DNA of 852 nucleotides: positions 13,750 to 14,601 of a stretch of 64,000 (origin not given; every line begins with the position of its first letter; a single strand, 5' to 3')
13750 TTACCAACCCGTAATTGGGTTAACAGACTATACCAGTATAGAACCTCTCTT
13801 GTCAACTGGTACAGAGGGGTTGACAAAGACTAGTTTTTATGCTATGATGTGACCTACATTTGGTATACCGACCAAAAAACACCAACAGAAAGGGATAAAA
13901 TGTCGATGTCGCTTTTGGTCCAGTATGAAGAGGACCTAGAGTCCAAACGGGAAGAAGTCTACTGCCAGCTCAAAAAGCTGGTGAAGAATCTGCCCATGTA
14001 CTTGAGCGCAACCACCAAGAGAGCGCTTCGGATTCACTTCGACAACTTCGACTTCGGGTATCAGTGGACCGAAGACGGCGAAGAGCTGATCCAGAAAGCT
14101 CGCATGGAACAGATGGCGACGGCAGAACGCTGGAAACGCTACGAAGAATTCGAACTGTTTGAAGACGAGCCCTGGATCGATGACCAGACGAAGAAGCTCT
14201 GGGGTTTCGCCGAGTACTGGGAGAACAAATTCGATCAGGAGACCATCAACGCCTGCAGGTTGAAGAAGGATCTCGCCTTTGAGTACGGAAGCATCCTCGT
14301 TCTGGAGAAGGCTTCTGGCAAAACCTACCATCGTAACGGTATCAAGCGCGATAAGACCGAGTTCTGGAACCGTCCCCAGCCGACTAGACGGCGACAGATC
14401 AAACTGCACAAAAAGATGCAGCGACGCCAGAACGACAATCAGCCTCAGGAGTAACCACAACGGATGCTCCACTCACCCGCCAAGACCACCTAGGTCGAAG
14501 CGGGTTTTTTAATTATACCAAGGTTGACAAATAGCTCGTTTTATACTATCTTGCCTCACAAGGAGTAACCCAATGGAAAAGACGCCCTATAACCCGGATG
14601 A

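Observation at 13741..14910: Two unrelated small ORFs flanked by homologous promoter and terminator modules (cassette-like architecture)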

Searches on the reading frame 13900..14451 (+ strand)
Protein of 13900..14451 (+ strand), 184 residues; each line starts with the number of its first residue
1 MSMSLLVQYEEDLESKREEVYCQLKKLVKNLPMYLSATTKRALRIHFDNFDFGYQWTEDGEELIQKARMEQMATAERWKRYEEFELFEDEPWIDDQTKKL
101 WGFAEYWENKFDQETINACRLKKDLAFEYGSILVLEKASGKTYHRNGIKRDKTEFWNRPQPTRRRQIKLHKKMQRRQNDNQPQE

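Call 7: search_protein_families(library=pfam, proteins=[window:13900-14451:+], max_evalue=1)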
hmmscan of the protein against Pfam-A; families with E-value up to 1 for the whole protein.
window:13900-14451:+ (184 aa): 0 families

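Call 8: search_protein_families(library=phrogs, proteins=[window:13900-14451:+], max_evalue=1)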
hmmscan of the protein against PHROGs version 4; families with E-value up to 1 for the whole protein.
window:13900-14451:+ (184 aa): 1 family
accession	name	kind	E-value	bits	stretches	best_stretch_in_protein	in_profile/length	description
phrog_32900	-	unknown function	0.14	13.4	0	10-31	10-31/131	-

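Call 10: find_homologous_proteins(query=window:13900-14451:+, max_evalue=0.01)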
Query window:13900-14451:+ (184 aa): 2 proteins with E <= 0.01 among 19 candidates.
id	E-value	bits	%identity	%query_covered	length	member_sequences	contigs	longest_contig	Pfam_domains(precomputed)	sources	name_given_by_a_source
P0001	1.7e-118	411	100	99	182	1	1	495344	-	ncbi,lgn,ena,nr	ncbi:MAG: hypothetical protein G01um101413_371 [Parcubacteria group bacterium Gr01-1014_13]|nr:MAG: 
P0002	7.7e-49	184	55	100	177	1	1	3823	-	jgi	jgi:hypothetical protein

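Call 12: find_encoding_contigs(protein=P0002, flank=10000)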
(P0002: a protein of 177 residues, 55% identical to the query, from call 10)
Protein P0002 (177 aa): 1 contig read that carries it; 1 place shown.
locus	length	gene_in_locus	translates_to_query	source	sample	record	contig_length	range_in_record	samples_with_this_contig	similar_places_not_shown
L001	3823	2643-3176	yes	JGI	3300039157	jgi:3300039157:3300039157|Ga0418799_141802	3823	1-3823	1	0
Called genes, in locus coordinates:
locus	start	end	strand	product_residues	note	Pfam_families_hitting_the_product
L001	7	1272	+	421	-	-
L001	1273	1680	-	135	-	PF16320:Ribosomal_L12_N, PF00542:Ribosomal_L12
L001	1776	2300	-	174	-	PF00466:Ribosomal_L10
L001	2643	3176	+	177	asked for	-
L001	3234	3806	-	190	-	-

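Call 35: search_protein_representatives(alignment_id=A3)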
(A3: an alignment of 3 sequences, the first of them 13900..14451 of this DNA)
Query: 3 sequences, 184 profile positions. Proteins with E-value up to 0.001 (for the whole library): 12; up to 1e-10: 8; up to 1e-30: 2. The best 12 are listed.
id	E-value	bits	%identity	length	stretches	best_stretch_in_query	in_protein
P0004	2.1e-57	210.1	-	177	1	3-184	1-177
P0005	8.4e-33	129.9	-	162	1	1-178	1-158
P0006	2.0e-26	109.1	-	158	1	1-111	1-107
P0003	1.1e-25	106.7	-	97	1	2-81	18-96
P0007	2.6e-19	85.9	-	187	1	1-178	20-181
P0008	4.9e-17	78.5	-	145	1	1-115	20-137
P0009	6.7e-12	61.8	-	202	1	10-179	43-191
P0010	8.2e-12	61.5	-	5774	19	13-115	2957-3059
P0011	3.2e-08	49.8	-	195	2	9-71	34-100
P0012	1.3e-06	44.6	-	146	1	12-103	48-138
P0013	5.4e-06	42.5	-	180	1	23-183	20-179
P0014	7.6e-06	42.0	-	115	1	13-80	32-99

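Call 37: predict_structure(alignment_id=A3)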
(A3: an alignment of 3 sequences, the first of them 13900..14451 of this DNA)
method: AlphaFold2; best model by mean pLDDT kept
length: 184 residues; sequences in the alignment: 3
mean_pLDDT: 65.9   pTM: 0.44
mean pLDDT of the five models: 65.9, 63.2, 56.0, 52.2, 46.0
residues with pLDDT >= 90: 29; 70-90: 54; 50-70: 55; < 50: 46
segments of 3 or more residues with pLDDT < 50: 87-90, 122-154
pLDDT, mean of each block of 10 residues (from residue 1): 67 87 91 86 89 86 93 80 55 56 53 53 45 36 34 48 60 72 51
secondary structure, 60 per line:
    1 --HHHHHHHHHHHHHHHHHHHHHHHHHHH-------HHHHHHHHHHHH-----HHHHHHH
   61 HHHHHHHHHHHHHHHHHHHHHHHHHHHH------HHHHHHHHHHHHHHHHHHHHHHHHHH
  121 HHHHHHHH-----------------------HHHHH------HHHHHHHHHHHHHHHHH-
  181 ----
elements in order: H3-29 H37-48 H54-88 H95-128 H152-156 H163-179

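Call 42: find_homologous_proteins(query=A4, max_evalue=0.001)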
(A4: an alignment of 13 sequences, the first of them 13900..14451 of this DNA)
Query A4 (13 sequences) (184 aa, profile of the alignment): 6 proteins with E <= 0.001 among 1869 candidates.
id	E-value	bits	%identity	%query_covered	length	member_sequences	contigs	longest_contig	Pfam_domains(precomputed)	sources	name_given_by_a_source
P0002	8.3e-65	236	55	100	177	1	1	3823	-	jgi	jgi:hypothetical protein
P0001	8.6e-62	226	100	99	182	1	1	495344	-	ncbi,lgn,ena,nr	ncbi:MAG: hypothetical protein G01um101413_371 [Parcubacteria group bacterium Gr01-1014_13]|nr:MAG: 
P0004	1.3e-59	219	53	99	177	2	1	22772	-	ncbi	-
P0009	7.7e-54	200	26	90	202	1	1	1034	-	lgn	-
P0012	5.3e-35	139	26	36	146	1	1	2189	-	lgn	-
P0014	3.6e-23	100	-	-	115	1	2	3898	-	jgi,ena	-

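Call 43: find_encoding_contigs(protein=P0014, flank=10000)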
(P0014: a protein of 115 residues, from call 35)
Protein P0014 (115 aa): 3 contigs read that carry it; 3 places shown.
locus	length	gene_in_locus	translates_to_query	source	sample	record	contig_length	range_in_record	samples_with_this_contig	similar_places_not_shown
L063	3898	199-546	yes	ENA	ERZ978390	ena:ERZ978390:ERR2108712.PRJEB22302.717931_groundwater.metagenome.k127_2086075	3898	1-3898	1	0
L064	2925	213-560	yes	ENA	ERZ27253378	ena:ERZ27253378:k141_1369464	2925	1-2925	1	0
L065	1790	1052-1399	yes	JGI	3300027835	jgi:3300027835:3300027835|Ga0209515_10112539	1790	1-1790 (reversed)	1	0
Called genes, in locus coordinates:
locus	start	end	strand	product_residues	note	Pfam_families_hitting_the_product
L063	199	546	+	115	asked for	-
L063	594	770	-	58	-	-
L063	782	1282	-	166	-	PF00696:AA_kinase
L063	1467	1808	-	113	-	PF04020:Phage_holin_4_2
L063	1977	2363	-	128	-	PF18895:T4SS_pilin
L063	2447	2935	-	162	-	PF18895:T4SS_pilin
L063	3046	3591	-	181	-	-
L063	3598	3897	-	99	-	?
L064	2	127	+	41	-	?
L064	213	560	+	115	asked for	-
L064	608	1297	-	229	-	PF00696:AA_kinase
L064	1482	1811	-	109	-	PF04020:Phage_holin_4_2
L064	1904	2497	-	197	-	PF02163:Peptidase_M50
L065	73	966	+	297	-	PF00665:rve, PF13683:rve_3 (weak)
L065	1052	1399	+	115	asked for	-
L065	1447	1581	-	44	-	-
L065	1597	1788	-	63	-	?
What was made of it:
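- An rve transposase abuts the P0014 promoter in L065 (call 43).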

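Call 44: find_encoding_contigs(protein=P0004, flank=6000)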
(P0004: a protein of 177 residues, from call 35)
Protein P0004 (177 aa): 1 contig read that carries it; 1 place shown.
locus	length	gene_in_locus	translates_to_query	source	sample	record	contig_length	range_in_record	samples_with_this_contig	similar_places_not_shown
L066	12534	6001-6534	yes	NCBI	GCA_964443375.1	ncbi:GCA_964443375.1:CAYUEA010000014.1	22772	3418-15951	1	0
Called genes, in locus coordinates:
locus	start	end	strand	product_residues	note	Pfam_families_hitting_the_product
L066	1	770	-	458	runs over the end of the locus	-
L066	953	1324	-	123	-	PF00814:TsaD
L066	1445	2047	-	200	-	-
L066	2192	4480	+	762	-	-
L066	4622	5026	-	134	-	PF16320:Ribosomal_L12_N, PF00542:Ribosomal_L12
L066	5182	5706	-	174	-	PF00466:Ribosomal_L10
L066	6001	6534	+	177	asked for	-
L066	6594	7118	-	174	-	-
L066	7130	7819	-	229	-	PF00696:AA_kinase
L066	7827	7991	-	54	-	-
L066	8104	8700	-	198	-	PF02163:Peptidase_M50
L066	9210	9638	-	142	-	PF13473:Cupredoxin_1, PF00127:Copper-bind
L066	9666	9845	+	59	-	-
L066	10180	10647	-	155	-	PF02643:DUF192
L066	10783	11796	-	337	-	PF00953:Glycos_transf_4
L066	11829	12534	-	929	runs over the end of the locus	PF02861:Clp_N, PF01078:Mg_chelatase (faint), PF00004:AAA (weak), PF00158:Sigma54_activat (weak), PF00004:AAA, PF07724:AAA_2, PF07728:AAA_5, PF10431:ClpB_D2-small, +5 more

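Call 45: find_encoding_contigs(protein=P0012, flank=6000)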
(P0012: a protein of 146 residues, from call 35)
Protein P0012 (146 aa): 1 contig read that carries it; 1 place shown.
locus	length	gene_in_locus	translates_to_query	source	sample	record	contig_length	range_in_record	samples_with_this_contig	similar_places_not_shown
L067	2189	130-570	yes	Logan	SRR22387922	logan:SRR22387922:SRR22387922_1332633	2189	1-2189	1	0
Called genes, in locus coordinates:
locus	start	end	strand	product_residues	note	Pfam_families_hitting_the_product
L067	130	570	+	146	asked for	-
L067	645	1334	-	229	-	PF00696:AA_kinase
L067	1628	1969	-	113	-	PF04020:Phage_holin_4_2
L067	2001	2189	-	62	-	?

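Call 55: fold_search(model_id=the predicted structure, library=pdb)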
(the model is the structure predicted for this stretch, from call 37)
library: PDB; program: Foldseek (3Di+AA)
matches with E <= 10: 45; with E <= 0.001: 0
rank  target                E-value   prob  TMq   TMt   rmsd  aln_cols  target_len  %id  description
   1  9n22_K                1.1e+00  0.08  0.19  0.16  44.7       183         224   15  Y20S (Sec18-Sec17-Sec9-Sso1-Snc1) EDTA - Class 2 (released 2025-10-01)
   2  4l8i_A                2.0e+00  0.09  0.20  0.29  15.7       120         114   19  Crystal structure of RSV epitope scaffold FFL_005 (released 2014-02-12)
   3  7w75_F                2.6e+00  0.20  0.29  0.34  20.9       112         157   16  Crystal structure of the K. lactis Bre1 RBD in complex with Rad6, crystal form I (released 2023-03-29)
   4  4fla_A                2.6e+00  0.09  0.20  0.29  29.0       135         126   12  Crystal structure of human RPRD1B, carboxy-terminal domain (released 2012-08-22)
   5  8snb_4Y               3.0e+00  0.07  0.23  0.16  23.6       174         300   12  atomic model of sea urchin sperm doublet microtubule (48-nm periodicity) (released 2023-06-28)
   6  5jtg_E                3.1e+00  0.04  0.16  0.10  27.0       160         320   11  Crystal structure of Thermotoga maritima mutant D89K/D253K (released 2017-01-25)
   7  7jzl_E                4.0e+00  0.23  0.23  0.61   2.8        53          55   13  SARS-CoV-2 spike in complex with LCB1 (2RBDs open) (released 2020-09-23)
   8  3okq                  4.3e+00  0.06  0.19  0.27  28.8       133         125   14  Crystal structure of a core domain of yeast actin nucleation cofactor Bud6 (released 2011-09-14)
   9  5jtg_B                4.3e+00  0.03  0.16  0.10  26.9       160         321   11  Crystal structure of Thermotoga maritima mutant D89K/D253K (released 2017-01-25)
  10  4afl_F                4.6e+00  0.09  0.18  0.33  15.2        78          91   20  The crystal structure of the ING4 dimerization domain reveals the functional organization of the ING family of chromat (released 2012-02-22)
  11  5h3d_B                4.6e+00  0.05  0.19  0.11  36.9       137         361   12  Helical structure of membrane tubules decorated by ACAP1 (BARPH doamin) protein by cryo-electron microscopy and MD sim (released 2019-01-16)
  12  5n9j_B                4.6e+00  0.04  0.17  0.22  27.3       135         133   10  Core Mediator of transcriptional regulation (released 2017-05-17)
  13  2r9i                  4.9e+00  0.11  0.20  0.47  14.8        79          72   14  Crystal structure of putative phage capsid protein domain from Corynebacterium diphtheriae (released 2007-12-18)
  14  2peo_B                5.2e+00  0.06  0.21  0.30  22.2       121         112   17  Crystal structure of RbcX from Anabaena CA (released 2007-07-10)
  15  9lp2_C                5.5e+00  0.10  0.19  0.45   5.0        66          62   14  Crystal structure of de novo designed amantadine induced heterodimer dAID23.4 (released 2025-12-17)
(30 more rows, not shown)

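Call 62: search_protein_families(library=pfam, alignment_id=A4, max_evalue=0.5)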
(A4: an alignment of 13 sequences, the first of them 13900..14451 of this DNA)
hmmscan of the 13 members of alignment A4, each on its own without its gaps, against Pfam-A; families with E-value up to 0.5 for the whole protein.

A. member 1, window:13900-14451:+ (184 aa): 0 families

B. families by the number of members that match (of 13 scanned): 10 families
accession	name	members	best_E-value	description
PF16421.10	E2F_CC-MB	1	0.005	E2F transcription factor CC-MB domain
PF20547.3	DUF6761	1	0.017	Family of unknown function (DUF6761)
PF16507.11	HEAT_PSME4_mid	1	0.032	Proteasome activator complex subunit 4, mid HEAT repeats region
PF11719.13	Drc1-Sld2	1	0.033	DNA replication and checkpoint protein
PF24319.2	DUF7491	1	0.036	Coiled-coil region of unknown function (DUF7491)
PF12531.13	DUF3731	1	0.063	DNA-K related protein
PF18709.6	DLP_helical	1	0.088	Dynamin-like helical domain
PF08711.16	Med26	1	0.1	TFIIS helical bundle-like domain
PF18425.6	CspB_prodomain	1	0.15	Csp protease B prodomain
PF13675.11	PilJ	1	0.16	Type IV pili methyl-accepting chemotaxis transducer N-term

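Call 63: search_protein_families(library=padloc, proteins=[window:13900-14451:+], max_evalue=0.5)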
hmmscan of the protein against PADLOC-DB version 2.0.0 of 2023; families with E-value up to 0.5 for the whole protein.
window:13900-14451:+ (184 aa): 0 families

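Call 64: search_protein_families(library=ncbifam, proteins=[window:13900-14451:+], max_evalue=0.5)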
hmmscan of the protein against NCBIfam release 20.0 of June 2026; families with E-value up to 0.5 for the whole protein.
window:13900-14451:+ (184 aa): 0 families

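Call 65: search_solved_structures(query=A4, max_evalue=1)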
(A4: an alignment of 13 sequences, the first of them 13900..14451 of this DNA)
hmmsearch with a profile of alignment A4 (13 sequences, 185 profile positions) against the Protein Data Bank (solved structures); distinct sequences matched with E-value up to 1: 5.
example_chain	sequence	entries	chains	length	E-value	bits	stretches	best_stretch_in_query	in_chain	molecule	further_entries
2f6m_B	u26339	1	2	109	0.07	16.2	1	34-71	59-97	Vacuolar protein sorting-associated protein VPS28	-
2f66_B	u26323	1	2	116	0.076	16.1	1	35-71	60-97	Vacuolar protein sorting-associated protein VPS28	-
2p22_B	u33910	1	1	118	0.13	15.3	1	35-70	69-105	Vacuolar protein sorting-associated protein 28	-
2caz_B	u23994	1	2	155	0.17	15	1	35-79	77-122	VACUOLAR PROTEIN SORTING-ASSOCIATED PROTEIN VPS28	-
9mty_A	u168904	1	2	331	0.17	15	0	41-64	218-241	Transposase IS116/IS110/IS902 C-terminal domain-containing protein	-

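Call 70: predict_structure(alignment_id=A4)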
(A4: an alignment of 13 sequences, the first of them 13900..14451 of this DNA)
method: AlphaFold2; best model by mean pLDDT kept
length: 184 residues; sequences in the alignment: 13
mean_pLDDT: 76.1   pTM: 0.42
mean pLDDT of the five models: 76.1, 74.0, 71.5, 69.7, 68.9
residues with pLDDT >= 90: 49; 70-90: 74; 50-70: 38; < 50: 23
segments of 3 or more residues with pLDDT < 50: 84-87, 89-93, 133-146
pLDDT, mean of each block of 10 residues (from residue 1): 75 91 92 89 94 91 94 79 49 59 84 82 69 45 49 68 88 76 57
secondary structure, 60 per line:
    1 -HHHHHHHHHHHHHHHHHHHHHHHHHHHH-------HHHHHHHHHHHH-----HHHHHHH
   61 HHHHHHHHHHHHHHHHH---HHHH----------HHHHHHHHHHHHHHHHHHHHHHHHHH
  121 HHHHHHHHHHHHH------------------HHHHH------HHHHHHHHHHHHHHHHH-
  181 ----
elements in order: H2-29 H37-48 H54-77 H81-84 H95-133 H152-156 H163-179
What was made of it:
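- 13900..14454 (+): ORF1, 184 aa, long (A) form of the family. It has an N-terminal three-helix domain (about residues 2-77), an acidic Trp-rich middle, and a basic C-terminal motif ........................QPQE. GC3 is 0.72. The start at 13900 (MSMSLL) fits the homologues. AlphaFold2 model has pLDDT above 90 for residues 10-75 (call 70).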

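Call 76: fold_search(model_id=the predicted structure, library=pdb)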
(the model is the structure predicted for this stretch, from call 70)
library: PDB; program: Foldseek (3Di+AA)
matches with E <= 10: 100; with E <= 0.001: 0
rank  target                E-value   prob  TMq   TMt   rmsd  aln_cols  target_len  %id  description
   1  7w75_F                8.1e-01  0.30  0.26  0.30  14.5       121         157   16  Crystal structure of the K. lactis Bre1 RBD in complex with Rad6, crystal form I (released 2023-03-29)
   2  9n22_K                1.1e+00  0.10  0.21  0.18  45.5       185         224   15  Y20S (Sec18-Sec17-Sec9-Sso1-Snc1) EDTA - Class 2 (released 2025-10-01)
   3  7ena_v                1.5e+00  0.18  0.26  0.34  24.1       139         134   14  TFIID-based PIC-Mediator holo-complex in pre-assembled state (pre-hPIC-MED) (released 2021-05-26)
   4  8snb_4Y               1.7e+00  0.08  0.21  0.13  21.5       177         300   13  atomic model of sea urchin sperm doublet microtubule (48-nm periodicity) (released 2023-06-28)
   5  8da5_D                3.0e+00  0.08  0.17  0.34   5.9        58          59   10  Coevolved affibody-Z domain pair LL1.c4 (released 2023-07-26)
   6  9ijj_D                3.2e+00  0.04  0.19  0.13  48.0       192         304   15  In situ structure of the central apparatus in mouse sperm axoneme. (released 2025-06-04)
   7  7emf_3                3.4e+00  0.08  0.21  0.30  15.6       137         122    9  Human Mediator (deletion of MED1-IDR) in a Tail-extended conformation (released 2021-05-05)
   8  3u3b_A                3.6e+00  0.11  0.18  0.30  13.5        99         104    7  Crystal Structure of Computationally Redesigned Four-Helix Bundle (released 2012-06-13)
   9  7abk                  3.9e+00  0.04  0.20  0.19  36.9       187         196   15  Helical structure of PspA (released 2021-08-04)
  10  4l8i_A                4.2e+00  0.08  0.21  0.33  18.8       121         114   18  Crystal structure of RSV epitope scaffold FFL_005 (released 2014-02-12)
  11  9hzx_0                4.2e+00  0.06  0.22  0.19  35.0       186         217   14  280 A SynPspA rod after incubation with EPL (released 2025-08-13)
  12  9lc2_A                4.2e+00  0.04  0.10  0.11   9.2        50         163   12  Crystal Structure of NFIA in Complex with DNA Containing the TGGCA(N3)TGCCA Motif (released 2025-12-24)
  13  3kph_B                4.2e+00  0.03  0.17  0.17  17.5       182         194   16  Crystal structure of Mycoplasma arthritidis-derived mitogen (released 2010-05-12)
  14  9a5j_A                4.4e+00  0.23  0.31  0.11   4.9        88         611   14  Integrative model of DNAK-GUDB by crosslinking MS and deep learning (released 2024-09-18)
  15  7yh8_A                4.4e+00  0.08  0.19  0.43   5.0        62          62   18  Crystal structure of a heterochiral protein complex (released 2023-07-19)
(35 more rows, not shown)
